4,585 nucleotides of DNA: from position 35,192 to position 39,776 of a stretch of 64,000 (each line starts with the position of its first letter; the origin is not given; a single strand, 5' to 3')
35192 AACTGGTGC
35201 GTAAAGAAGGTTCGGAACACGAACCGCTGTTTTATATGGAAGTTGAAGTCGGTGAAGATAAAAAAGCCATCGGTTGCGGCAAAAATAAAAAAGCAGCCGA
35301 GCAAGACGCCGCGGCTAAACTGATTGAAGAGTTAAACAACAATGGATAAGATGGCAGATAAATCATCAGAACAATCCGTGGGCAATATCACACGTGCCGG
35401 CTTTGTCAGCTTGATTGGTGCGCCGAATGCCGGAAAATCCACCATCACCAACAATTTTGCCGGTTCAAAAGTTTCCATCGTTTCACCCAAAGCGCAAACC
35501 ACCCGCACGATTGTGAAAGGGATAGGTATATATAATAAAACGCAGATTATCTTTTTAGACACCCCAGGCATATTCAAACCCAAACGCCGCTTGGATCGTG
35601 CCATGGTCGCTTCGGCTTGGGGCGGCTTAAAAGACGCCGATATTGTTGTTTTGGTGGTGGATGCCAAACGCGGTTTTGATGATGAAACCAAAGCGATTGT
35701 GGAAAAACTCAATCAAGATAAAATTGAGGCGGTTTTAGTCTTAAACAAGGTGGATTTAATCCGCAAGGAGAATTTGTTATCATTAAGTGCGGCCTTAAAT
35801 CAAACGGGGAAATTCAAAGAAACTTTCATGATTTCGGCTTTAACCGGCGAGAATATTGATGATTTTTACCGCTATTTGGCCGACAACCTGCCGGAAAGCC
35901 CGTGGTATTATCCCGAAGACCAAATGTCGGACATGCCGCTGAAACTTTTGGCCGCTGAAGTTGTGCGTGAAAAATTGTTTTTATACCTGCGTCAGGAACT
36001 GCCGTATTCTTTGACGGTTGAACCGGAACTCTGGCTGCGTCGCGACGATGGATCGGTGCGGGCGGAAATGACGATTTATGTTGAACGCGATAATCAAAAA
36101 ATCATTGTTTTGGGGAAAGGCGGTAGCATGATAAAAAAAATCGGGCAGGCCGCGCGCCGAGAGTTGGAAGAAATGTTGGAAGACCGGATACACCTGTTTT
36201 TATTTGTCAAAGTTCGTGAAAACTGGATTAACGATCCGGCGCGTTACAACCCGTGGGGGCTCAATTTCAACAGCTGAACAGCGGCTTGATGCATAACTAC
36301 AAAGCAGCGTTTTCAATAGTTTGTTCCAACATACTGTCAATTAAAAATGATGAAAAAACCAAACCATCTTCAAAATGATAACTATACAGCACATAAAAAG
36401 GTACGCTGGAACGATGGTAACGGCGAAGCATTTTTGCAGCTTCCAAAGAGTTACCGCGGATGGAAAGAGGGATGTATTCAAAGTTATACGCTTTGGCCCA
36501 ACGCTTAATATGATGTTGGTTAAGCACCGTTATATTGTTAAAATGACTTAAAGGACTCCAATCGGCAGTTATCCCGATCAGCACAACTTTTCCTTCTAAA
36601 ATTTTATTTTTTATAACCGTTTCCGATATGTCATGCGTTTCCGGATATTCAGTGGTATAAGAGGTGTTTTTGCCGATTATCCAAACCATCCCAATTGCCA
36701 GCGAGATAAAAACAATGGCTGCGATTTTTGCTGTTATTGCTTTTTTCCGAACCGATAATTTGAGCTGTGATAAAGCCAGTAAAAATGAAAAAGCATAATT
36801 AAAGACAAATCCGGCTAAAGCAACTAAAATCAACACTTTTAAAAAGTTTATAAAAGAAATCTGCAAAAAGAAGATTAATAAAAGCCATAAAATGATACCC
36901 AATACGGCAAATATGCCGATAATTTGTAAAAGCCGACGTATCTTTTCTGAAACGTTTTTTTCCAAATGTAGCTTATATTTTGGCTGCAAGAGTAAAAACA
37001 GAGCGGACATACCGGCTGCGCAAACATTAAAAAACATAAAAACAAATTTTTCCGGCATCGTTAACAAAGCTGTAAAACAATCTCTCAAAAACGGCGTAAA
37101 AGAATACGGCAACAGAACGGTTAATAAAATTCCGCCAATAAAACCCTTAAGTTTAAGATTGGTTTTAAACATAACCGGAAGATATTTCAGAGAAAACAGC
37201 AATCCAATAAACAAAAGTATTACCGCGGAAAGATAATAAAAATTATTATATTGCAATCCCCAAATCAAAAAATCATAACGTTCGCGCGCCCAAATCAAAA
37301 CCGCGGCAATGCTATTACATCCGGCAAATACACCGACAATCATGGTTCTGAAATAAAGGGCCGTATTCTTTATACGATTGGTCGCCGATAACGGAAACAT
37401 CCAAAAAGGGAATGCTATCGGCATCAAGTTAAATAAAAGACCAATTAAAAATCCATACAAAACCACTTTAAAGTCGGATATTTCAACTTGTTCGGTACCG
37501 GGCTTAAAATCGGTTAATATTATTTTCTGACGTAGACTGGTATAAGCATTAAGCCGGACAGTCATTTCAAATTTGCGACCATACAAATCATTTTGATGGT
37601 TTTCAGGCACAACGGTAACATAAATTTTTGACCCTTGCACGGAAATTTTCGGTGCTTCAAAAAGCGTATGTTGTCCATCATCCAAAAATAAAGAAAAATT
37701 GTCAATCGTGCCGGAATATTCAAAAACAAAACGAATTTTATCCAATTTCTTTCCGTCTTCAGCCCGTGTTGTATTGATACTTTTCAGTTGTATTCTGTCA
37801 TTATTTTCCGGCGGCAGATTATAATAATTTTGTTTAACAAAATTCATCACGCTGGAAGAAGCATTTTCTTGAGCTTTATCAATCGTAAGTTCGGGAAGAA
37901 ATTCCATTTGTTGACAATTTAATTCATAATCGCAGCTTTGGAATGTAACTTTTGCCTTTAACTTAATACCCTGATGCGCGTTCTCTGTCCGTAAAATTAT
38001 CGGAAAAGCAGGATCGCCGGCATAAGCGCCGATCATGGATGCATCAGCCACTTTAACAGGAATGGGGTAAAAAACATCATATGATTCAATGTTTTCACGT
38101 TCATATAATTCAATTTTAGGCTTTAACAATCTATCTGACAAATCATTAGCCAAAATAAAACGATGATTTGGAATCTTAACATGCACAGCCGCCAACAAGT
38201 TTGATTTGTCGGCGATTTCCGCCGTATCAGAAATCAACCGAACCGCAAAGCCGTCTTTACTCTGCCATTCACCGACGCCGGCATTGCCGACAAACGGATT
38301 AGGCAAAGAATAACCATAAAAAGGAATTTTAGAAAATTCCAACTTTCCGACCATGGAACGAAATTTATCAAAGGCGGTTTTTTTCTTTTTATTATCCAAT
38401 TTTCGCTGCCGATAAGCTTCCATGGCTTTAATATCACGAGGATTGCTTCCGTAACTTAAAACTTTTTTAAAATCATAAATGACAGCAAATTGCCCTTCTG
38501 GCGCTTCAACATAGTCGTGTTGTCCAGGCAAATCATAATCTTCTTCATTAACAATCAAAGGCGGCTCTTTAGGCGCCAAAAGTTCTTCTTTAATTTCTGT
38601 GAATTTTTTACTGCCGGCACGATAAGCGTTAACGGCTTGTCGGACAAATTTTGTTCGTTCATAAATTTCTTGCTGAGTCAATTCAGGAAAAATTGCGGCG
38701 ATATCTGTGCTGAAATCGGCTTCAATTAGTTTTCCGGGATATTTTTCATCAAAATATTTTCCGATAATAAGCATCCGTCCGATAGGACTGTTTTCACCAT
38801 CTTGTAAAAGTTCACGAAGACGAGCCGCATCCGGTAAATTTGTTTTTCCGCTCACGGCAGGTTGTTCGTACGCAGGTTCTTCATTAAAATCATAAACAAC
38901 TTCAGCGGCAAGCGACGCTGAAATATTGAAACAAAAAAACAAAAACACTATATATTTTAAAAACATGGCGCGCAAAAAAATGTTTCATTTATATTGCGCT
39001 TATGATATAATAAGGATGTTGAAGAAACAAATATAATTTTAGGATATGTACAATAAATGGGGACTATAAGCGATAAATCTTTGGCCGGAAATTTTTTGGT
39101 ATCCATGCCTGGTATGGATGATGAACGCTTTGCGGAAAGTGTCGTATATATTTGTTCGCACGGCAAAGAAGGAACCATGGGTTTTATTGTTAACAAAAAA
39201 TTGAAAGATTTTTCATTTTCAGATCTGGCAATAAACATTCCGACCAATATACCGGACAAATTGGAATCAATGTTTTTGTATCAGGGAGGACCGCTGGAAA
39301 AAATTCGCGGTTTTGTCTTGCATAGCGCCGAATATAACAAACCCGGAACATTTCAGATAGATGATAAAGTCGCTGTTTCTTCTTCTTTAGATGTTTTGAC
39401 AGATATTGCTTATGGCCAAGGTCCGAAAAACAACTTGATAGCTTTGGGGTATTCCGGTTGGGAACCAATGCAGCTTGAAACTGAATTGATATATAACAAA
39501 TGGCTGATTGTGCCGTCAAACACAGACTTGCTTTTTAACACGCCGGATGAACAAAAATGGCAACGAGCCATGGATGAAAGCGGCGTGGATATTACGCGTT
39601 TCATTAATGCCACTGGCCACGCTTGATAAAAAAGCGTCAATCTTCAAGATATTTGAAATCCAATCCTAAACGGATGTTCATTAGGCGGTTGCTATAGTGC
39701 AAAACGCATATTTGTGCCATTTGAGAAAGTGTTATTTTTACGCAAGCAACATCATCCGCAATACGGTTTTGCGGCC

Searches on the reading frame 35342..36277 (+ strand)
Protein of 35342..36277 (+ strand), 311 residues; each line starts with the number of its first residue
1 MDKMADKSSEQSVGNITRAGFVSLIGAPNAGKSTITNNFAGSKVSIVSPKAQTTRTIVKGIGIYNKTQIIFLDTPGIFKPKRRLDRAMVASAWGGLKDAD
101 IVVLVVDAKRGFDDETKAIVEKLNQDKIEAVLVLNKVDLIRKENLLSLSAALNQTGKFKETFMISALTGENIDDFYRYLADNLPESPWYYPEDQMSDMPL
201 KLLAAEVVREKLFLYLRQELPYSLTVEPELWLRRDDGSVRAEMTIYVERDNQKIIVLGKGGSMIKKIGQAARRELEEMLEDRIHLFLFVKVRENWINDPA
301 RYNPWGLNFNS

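Call 18: search_protein_families(library=pfam, proteins=[window:35342-36277:+], max_evalue=0.0001)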
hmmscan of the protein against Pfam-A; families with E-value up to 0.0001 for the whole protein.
window:35342-36277:+ (311 aa): 9 families
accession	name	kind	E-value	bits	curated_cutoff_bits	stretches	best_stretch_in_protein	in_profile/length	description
PF01926.29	MMR_HSR1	-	8.9e-24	84.2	21.9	1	22-136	2-113/113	50S ribosome-binding GTPase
PF07650.23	KH_2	-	1.1e-17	64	22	1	219-295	1-77/78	KH domain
PF00009.33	GTP_EFTU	-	1.2e-15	58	26.5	1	57-184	65-187/188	Elongation factor Tu GTP binding domain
PF02421.24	FeoB_N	-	5.6e-11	42.6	27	1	22-173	3-150/156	Ferrous iron transport protein B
PF10662.15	PduV-EutP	-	6.4e-10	39.4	21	1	24-180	6-142/143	Ethanolamine utilisation - propanediol utilisation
PF03193.22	RsgA_GTPase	-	1.3e-08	35.3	30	0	116-182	42-107/174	RsgA GTPase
PF00350.29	Dynamin_N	-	8e-08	32.9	27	0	65-137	99-168/168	Dynamin family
PF02492.25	cobW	-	2.8e-06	27.5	20.7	1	65-147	82-163/180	CobW/HypB/UreG, nucleotide-binding domain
PF04548.22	AIG1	-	2.3e-05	24.3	27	1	24-125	5-109/212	AIG1 family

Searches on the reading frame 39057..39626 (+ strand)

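Call 17: search_protein_families(library=pfam, proteins=[window:39057-39626:+], max_evalue=0.0001)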
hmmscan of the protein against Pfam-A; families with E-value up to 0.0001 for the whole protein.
window:39057-39626:+ (189 aa): 1 family
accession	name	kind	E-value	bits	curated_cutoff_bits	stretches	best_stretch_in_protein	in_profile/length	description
PF02622.21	DUF179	-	3.5e-44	151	27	1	18-176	1-157/157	AlgH-like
